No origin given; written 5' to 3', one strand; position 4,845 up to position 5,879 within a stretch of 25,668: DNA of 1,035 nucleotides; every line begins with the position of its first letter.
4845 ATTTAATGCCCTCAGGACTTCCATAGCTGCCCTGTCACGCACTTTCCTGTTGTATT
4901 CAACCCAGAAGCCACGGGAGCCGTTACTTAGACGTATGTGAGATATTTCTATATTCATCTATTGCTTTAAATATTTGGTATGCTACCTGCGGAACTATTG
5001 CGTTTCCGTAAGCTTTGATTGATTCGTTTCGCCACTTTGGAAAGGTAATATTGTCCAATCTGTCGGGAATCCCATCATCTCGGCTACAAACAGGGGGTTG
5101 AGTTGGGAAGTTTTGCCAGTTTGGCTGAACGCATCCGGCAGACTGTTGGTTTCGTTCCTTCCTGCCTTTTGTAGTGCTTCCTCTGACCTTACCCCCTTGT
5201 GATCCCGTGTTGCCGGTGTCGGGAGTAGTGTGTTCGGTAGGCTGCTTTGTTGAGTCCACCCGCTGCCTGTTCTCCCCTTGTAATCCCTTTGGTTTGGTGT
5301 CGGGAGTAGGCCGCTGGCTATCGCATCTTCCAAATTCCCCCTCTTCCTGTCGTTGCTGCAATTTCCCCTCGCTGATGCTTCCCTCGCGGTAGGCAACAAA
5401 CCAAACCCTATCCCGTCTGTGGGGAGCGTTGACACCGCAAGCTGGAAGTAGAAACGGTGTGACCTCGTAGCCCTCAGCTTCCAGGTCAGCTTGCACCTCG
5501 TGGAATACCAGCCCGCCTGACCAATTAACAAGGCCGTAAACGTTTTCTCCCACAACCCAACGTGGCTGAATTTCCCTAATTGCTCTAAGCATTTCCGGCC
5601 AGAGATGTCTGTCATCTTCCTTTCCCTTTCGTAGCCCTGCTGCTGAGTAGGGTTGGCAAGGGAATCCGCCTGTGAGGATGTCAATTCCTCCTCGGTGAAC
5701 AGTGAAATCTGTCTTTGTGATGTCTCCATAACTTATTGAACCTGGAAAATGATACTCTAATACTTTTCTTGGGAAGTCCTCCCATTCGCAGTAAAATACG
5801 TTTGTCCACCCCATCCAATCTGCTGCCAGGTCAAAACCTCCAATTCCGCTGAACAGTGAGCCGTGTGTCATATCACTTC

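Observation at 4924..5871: Cytosine-5 methyltransferase gene carries a second, protein-like +1 reading frame over three quarters of its length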

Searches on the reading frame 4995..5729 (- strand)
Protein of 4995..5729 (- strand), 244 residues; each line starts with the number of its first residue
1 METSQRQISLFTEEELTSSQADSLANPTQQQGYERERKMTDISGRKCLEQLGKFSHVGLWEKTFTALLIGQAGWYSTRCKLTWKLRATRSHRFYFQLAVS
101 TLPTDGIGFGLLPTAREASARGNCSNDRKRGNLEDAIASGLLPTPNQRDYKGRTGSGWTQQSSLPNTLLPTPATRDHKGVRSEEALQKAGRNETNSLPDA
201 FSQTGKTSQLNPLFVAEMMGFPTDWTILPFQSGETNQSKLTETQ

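Call 3: search_protein_families(library=pfam, proteins=[window:4995-5729:-], max_evalue=1)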
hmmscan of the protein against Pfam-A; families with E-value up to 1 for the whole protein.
window:4995-5729:- (244 aa): 0 families

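Call 6: search_dna_similar(query=window:4995-5729:-, collection=phages, mode=protein, max_rows=30, max_evalue=0.001)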
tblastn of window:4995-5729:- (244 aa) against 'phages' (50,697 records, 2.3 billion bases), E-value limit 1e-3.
Records with a match: 93; places in all: 93; records where one place covers at least 80% of the query: 63.
Best place of each record, by identity: <60% 93.
By first word of the organism name: Paenibacillus 54; Gordonia 20; Bacteriophage 5; Lacticaseibacillus 3; Bacteroides 2; Caudoviricetes 2; Lactobacillus 2; Porphyromonas 1; Phage 1; uncultured 1; and 2 more.
By host as written in the record: Paenibacillus larvae 26; Paenibacillus larvae ATCC 9545 17; Gordonia terrae 3612 14; - 6; Paenibacillus larvae NRRL 2605 5; Paenibacillus larvae NW6 4; Gordonia terrae NRRL B-16283 3; Gordonia terrae CAG3 3; and 11 more.
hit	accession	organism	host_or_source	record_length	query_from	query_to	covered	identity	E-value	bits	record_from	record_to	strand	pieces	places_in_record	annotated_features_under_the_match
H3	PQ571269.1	Bacteroides phage BKO1-TP3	Bacteroides koreensis HM3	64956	1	243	100%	33.2%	7e-28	117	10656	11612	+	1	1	DNA methyltransferase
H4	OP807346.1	Lacticaseibacillus phage R9.1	Lacticaseibacillus casei LMG 23550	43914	2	226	92%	32.2%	7e-13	73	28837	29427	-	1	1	hypothetical protein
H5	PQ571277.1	Bacteroides phage BS-TP4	Bacteroides salyersiae BG8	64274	1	237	97%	30.3%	1e-24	107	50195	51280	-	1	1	DNA methyltransferase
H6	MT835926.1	Bacteriophage sp.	human fecal samples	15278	20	243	92%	31.5%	2e-26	113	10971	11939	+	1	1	record has no annotation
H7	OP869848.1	Lacticaseibacillus phage R23.9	Lacticaseibacillus rhamnosus LMG 23277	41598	2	226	92%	30.4%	3e-10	66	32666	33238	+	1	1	hypothetical protein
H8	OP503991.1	Paenibacillus phage Lilo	Paenibacillus larvae F1A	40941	9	226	89%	31.2%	7e-15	79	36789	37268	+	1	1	DNA cytosine methyltransferase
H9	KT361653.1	Paenibacillus phage Paisley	Paenibacillus larvae NRRL 2605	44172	9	226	89%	31.2%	7e-15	79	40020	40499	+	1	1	DNA-cytosine methyltransferase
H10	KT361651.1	Paenibacillus phage Harrison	Paenibacillus larvae NRRL 2605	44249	9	226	89%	31.2%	7e-15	79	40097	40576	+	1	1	DNA-cytosine methyltransferase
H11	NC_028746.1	Paenibacillus phage Harrison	Paenibacillus larvae NRRL 2605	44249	9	226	89%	31.2%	7e-15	79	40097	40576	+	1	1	DNA methyltransferase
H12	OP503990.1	Paenibacillus phage Dash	Paenibacillus larvae 2006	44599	9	226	89%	31.2%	7e-15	79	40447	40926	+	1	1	DNA cytosine methyltransferase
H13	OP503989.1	Paenibacillus phage Callan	Paenibacillus larvae 2006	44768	9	226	89%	31.2%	7e-15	79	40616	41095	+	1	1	DNA cytosine methyltransferase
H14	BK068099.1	Porphyromonas phage phage018a_AFR5B1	Porphyromonas gingivalis AFR5B1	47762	18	236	90%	31.1%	5e-17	86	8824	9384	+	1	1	hypothetical protein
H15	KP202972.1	Paenibacillus phage HB10c2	Paenibacillus larvae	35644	1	226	93%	29.6%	5e-15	79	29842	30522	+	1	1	ydiP: putative BsuMI modification methylase subunit YdiP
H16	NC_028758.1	Paenibacillus phage HB10c2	Paenibacillus larvae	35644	1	226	93%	29.6%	5e-15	79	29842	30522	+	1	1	ydiP: DNA methyltransferase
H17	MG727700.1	Paenibacillus phage Tadhana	Paenibacillus larvae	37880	1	226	93%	29.6%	6e-15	79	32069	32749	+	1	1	DNA-cytosine methyltransferase (x2)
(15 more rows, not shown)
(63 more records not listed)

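Call 8: get_annotated_region(hit=H3, flank=3000)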
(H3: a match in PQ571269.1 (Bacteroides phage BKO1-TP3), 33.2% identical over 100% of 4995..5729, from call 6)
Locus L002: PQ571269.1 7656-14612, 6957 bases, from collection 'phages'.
description: Bacteroides phage BKO1-TP3, complete genome.
organism: Bacteroides phage BKO1-TP3 (NCBI taxid 3385217)
taxonomy: Viruses
host: Bacteroides koreensis HM3; source: sewage from septic tank; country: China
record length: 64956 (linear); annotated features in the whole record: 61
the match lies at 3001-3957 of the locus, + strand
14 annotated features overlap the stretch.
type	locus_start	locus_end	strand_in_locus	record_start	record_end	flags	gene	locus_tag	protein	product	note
CDS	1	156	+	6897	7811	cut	-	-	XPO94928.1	radical SAM domain protein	BKO1-TP3_gp14; BKO1-TP3_gp14; Annot2=(structure alignment-afuniprot50) AF-A0A7X5CQA9-F1-model_v4 Radical SAM ...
CDS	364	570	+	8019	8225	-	-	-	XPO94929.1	hypothetical protein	BKO1-TP3_gp15; BKO1-TP3_gp15; None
CDS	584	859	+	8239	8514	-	-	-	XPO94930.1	DNA binding protein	BKO1-TP3_gp16; BKO1-TP3_gp16; Annot2=(structure alignment-afuniprot50) AF-A0A523JBV5-F1-model_v4 Integration host ...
CDS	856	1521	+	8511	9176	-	-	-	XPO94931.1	DUF4494 domain-containing protein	BKO1-TP3_gp17; BKO1-TP3_gp17; Annot2=(structure alignment-afuniprot50) AF-A0A359G2V2-F1-model_v4 Phage tail ...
CDS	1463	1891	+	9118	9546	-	-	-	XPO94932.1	VRR-NUC domain containing protein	BKO1-TP3_gp18; BKO1-TP3_gp18; Annot2=(structure alignment-afuniprot50) AF-A0A7Z7LU27-F1-model_v4 ...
CDS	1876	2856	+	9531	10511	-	-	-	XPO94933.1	replication initiation protein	BKO1-TP3_gp19; BKO1-TP3_gp19; Annot2=(structure alignment-afuniprot50) AF-R7CWR4-F1-model_v4 DUF4373 domain-containing ...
CDS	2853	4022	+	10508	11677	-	-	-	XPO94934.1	DNA methyltransferase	BKO1-TP3_gp20; BKO1-TP3_gp20; Annot2=(structure alignment-afuniprot50) AF-A0A847T4R0-F1-model_v4 DNA ...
CDS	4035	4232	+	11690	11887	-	-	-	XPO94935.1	hypothetical protein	BKO1-TP3_gp21; BKO1-TP3_gp21; None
CDS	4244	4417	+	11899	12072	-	-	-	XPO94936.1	hypothetical protein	BKO1-TP3_gp22; BKO1-TP3_gp22; None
CDS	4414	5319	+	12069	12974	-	-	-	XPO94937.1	phosphoadenosine phosphosulfate reductase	BKO1-TP3_gp23; BKO1-TP3_gp23; Annot2=(structure alignment-afuniprot50) AF-A0A7U0VEU0-F1-model_v4 Phosphoadenosine ...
CDS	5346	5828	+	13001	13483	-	-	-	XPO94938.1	putative DNA N-6-adenine-methyltransferase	BKO1-TP3_gp24; BKO1-TP3_gp24; Annot2=(hmm profile search-phrog [Rank2]) phrog_111 DNA ...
CDS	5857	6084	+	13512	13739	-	-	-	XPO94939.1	hypothetical protein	BKO1-TP3_gp25; BKO1-TP3_gp25; None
CDS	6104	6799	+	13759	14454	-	-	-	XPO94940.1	DNA methyltransferase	BKO1-TP3_gp26; BKO1-TP3_gp26; Annot2=(hmm profile search-vog [Rank2]) VOG33567 REFSEQ sporulation protein;Annot3=(hmm ...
CDS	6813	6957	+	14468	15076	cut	-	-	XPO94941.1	pyrophosphatase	BKO1-TP3_gp27; BKO1-TP3_gp27; Annot2=(structure alignment-afuniprot50) AF-A0A2V3PRF0-F1-model_v4 DnaA-like protein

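Call 9: get_annotated_region(hit=H17, flank=1500)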
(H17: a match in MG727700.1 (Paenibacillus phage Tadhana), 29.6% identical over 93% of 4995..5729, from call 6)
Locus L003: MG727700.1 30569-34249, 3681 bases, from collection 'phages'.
description: Paenibacillus phage Tadhana, complete genome.
organism: Paenibacillus phage Tadhana (NCBI taxid 2070196)
taxonomy: Viruses; Duplodnaviria; Heunggongvirae; Uroviricota; Caudoviricetes; Fernvirus; Fernvirus tadhana
host: Paenibacillus larvae; source: -; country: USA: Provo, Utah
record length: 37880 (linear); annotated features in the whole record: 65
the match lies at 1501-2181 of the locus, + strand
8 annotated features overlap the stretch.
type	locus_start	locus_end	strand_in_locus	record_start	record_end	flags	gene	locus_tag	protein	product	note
CDS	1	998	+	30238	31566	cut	-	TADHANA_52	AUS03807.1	replicative DNA helicase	-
CDS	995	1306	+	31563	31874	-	-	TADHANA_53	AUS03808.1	hypothetical protein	-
CDS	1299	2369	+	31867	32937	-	-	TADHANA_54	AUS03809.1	DNA-cytosine methyltransferase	-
CDS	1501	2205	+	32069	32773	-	-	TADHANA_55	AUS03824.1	DNA-cytosine methyltransferase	-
CDS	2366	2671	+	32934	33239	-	-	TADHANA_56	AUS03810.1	NTP pyrophosphohydrolase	-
CDS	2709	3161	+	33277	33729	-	-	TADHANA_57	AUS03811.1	protein YopX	-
CDS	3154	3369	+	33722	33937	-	-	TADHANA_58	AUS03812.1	hypothetical protein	-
CDS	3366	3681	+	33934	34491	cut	-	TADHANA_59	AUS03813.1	holliday junction resolvase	holliday junction resolvase RuvC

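Call 10: get_annotated_region(hit=H4, flank=1500)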
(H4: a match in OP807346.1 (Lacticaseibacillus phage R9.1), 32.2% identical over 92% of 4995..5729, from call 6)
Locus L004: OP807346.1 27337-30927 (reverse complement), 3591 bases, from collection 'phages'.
description: Lacticaseibacillus phage R9.1, complete genome.
organism: Lacticaseibacillus phage R9.1 (NCBI taxid 3016943)
taxonomy: Viruses; Duplodnaviria; Heunggongvirae; Uroviricota; Caudoviricetes; Pleetrevirus
host: Lacticaseibacillus casei LMG 23550; source: -; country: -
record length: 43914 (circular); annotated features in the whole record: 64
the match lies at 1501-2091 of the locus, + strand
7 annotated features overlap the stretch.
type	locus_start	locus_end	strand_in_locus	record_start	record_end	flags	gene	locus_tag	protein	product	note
CDS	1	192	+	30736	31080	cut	-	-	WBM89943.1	hypothetical protein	-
CDS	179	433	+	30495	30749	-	-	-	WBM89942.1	hypothetical protein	-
CDS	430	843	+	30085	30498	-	-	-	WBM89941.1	hypothetical protein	-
CDS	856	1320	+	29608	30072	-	-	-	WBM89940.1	hypothetical protein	-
CDS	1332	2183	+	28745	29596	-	-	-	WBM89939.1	hypothetical protein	-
CDS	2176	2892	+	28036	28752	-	-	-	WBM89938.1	hypothetical protein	-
CDS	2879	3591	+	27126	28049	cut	-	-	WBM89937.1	hypothetical protein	-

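Call 11: get_annotated_region(hit=H14, flank=1500)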
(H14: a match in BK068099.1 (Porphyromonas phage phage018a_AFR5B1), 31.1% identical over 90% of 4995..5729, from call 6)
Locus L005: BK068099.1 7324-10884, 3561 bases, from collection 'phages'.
description: TPA_asm: Porphyromonas phage phage018a_AFR5B1 genomic sequence.
organism: Porphyromonas phage phage018a_AFR5B1 (NCBI taxid 3154108)
taxonomy: Viruses
host: Porphyromonas gingivalis AFR5B1; source: -; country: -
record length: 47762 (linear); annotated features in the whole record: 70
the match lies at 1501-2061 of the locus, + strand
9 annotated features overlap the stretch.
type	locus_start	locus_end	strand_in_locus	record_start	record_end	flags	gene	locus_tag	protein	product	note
CDS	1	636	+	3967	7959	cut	-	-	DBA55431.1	DNA primase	-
CDS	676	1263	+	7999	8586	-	-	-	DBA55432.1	methyltransferase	-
CDS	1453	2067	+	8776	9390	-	-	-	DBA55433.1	hypothetical protein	-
CDS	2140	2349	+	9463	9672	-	-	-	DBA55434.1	hypothetical protein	-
CDS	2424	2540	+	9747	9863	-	-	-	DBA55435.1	hypothetical protein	-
CDS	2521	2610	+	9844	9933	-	-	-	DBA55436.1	hypothetical protein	-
CDS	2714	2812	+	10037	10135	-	-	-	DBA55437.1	hypothetical protein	-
CDS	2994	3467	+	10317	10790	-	-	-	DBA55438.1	hypothetical protein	-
CDS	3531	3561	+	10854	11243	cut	-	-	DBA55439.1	hypothetical protein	-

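Call 17: search_protein_families(library=phrogs, proteins=[window:4995-5729:-], max_evalue=0.01)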
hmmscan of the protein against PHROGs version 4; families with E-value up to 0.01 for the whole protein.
window:4995-5729:- (244 aa): 1 family
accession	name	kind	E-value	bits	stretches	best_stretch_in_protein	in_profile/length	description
phrog_1008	-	other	2.6e-25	90.5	1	13-233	35-286/329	DNA methyltransferase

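Call 18: search_protein_families(library=ncbifam, proteins=[window:4995-5729:-], max_evalue=0.01)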
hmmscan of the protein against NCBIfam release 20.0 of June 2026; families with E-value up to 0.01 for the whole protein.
window:4995-5729:- (244 aa): 0 families

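Call 19: find_homologous_proteins(query=window:4995-5729:-, max_evalue=0.001)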
Query window:4995-5729:- (244 aa): 3410 proteins with E <= 0.001 among 4210 candidates; the best 120 are listed.
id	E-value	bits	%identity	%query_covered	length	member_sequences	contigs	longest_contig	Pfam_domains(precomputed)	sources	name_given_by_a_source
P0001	1.2e-159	547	100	100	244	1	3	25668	-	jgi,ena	-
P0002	4.0e-81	290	47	97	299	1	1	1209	-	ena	-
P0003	1.7e-78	282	56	99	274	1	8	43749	-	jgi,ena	-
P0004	2.8e-78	281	57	99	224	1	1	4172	-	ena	-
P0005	6.6e-78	280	52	99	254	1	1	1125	-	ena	-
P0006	2.0e-77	278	53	100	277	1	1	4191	-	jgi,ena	-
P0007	1.1e-76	276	52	90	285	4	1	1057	-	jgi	jgi:hypothetical protein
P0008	2.1e-76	275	56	98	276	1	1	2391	-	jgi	jgi:hypothetical protein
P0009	5.5e-76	273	59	97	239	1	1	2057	-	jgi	-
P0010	3.8e-74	267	51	100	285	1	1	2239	-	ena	-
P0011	5.0e-74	267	56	93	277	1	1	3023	-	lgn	-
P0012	5.1e-74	267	43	100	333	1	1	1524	-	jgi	-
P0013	3.0e-73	264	44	91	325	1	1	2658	-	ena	-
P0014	5.8e-73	263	43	86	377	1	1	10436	-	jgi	jgi:hypothetical protein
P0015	8.2e-73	263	49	100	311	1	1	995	-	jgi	jgi:hypothetical protein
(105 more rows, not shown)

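Call 24: search_solved_structures(query=window:4995-5729:-, max_evalue=10, show_alignments=3)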
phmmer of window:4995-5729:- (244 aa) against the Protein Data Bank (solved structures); distinct sequences matched with E-value up to 10: 0.

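Call 33: find_related_loci(query=window:4995-5729:-, collection=viral_contigs, flank=1500)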
Query window:4995-5729:- (244 aa) in viral_contigs; peptide patterns used: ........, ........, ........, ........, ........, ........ (x = any residue, [..] = any of these).
362 stretches matched a pattern; 332 encode a relative of the query (tblastn E <= 1e-3); the best 80 are kept; 80 distinct loci.
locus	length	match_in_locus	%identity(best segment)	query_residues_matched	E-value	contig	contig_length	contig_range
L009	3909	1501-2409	53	3-244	3e-89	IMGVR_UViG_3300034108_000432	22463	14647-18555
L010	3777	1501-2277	56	3-244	7e-88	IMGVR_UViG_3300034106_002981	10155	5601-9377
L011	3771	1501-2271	55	3-244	7e-79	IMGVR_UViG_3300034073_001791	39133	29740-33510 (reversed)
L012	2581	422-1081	56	3-244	1e-76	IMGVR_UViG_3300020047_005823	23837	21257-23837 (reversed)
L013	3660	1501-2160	55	1-244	1e-75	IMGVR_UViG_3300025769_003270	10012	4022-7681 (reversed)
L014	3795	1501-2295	50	3-239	2e-73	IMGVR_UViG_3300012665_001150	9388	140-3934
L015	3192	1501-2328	50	3-244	2e-72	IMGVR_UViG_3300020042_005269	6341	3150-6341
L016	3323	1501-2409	46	3-244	4e-72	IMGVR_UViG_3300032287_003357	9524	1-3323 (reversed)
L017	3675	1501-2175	52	3-244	9e-72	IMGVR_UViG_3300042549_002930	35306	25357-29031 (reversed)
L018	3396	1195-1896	53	4-244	1e-71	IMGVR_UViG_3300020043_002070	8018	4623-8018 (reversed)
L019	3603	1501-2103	56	3-225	5e-71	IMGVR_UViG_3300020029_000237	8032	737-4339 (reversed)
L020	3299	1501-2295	52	3-242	4e-71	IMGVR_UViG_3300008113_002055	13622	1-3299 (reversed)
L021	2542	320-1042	51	3-244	5e-71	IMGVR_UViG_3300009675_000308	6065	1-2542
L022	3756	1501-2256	52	3-244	2e-69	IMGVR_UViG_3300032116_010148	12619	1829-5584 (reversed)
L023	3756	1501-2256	52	3-244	2e-69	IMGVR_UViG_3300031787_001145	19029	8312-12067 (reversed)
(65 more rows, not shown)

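Call 55: find_related_loci(query=A1, collection=genome_contigs, flank=1500)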
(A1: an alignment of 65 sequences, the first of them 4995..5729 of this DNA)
Query A1 (244 aa) in genome_contigs; peptide patterns used: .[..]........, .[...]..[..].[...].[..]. (x = any residue, [..] = any of these).
324 stretches matched a pattern; 253 encode a relative of the query (tblastn E <= 1e-3); the best 80 are kept; 80 distinct loci.
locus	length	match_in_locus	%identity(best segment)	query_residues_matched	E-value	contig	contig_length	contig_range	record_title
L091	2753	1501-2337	52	3-243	1e-75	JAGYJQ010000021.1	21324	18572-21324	MAG: Balneolaceae bacterium isolate M30B45 21, whole genome shotgun sequence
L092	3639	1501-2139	52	1-235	3e-69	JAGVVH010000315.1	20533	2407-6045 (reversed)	MAG: Bacteroidetes bacterium isolate WAS_Bin_9 WAS_Bin_9_scaffold_2773, whole genome shotgun sequence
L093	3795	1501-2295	49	1-244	8e-69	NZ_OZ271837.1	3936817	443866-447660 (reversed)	MAG: Flagellimonas sp. isolate 737d8c1a-49f4-449c-8954-2982d8afa2f5 chromosome 1, complete sequence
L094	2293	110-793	50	1-244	4e-68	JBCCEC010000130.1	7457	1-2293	MAG: Bacteroidota bacterium isolate P01_A01_bin.99 k141_433742_length_7457_cov_14.0090, whole genome shotgun sequence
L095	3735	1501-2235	51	3-244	2e-67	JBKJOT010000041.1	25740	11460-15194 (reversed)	MAG: Methylotenera sp. isolate ant_bin.427 k117_5060103, whole genome shotgun sequence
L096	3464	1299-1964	50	1-237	7e-67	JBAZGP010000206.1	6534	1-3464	MAG: Lutibacter sp. isolate SO_2017_LW3_49 NODE_41482_length_6534_cov_0.882316_LW162_2017, whole genome shotgun sequence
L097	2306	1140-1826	48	1-244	2e-64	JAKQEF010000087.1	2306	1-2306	MAG: Bacteroidota bacterium isolate USDE_maxbin.088_sub k141_546386, whole genome shotgun sequence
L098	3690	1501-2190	49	1-244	1e-62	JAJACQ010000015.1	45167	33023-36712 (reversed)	MAG: Chlamydiia bacterium isolate O_S4.2_20 S4CHLAM20_15, whole genome shotgun sequence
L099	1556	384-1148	47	5-244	1e-64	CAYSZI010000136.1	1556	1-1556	MAG TPA_asm: uncultured Candidatus Saccharibacteria bacterium isolate SRP142039_co2_51 genome assembly, contig: NODE_151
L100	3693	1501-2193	47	1-239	7e-61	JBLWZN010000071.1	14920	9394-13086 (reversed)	MAG: Sediminicola sp. isolate EC02-11 C02maxbin.026RE.5K@71, whole genome shotgun sequence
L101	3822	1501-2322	47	1-243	6e-61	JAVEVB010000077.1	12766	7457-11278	MAG: Lentimicrobium sp. isolate BF4_106 NODE_15665_length_12766_cov_7.704565_Biofilm4, whole genome shotgun sequence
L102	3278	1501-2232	50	1-244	8e-61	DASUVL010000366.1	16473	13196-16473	MAG TPA_asm: Niastella sp. isolate SMAG_U1814 k141_1336739, whole genome shotgun sequence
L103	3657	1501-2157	49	1-228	5e-60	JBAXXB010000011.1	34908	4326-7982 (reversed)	MAG: Bacteroidota bacterium isolate ELA728 MAG728_11, whole genome shotgun sequence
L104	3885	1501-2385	43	1-244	1e-59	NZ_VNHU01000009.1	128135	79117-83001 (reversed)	Aquimarina intermedia strain DSM 17527 Ga0131189_109, whole genome shotgun sequence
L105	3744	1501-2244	46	3-244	2e-59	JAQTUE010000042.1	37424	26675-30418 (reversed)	MAG: Paludibacter sp. isolate STB_57 NODE_2321_length_37424_cov_12.942355_Sandtown_B, whole genome shotgun sequence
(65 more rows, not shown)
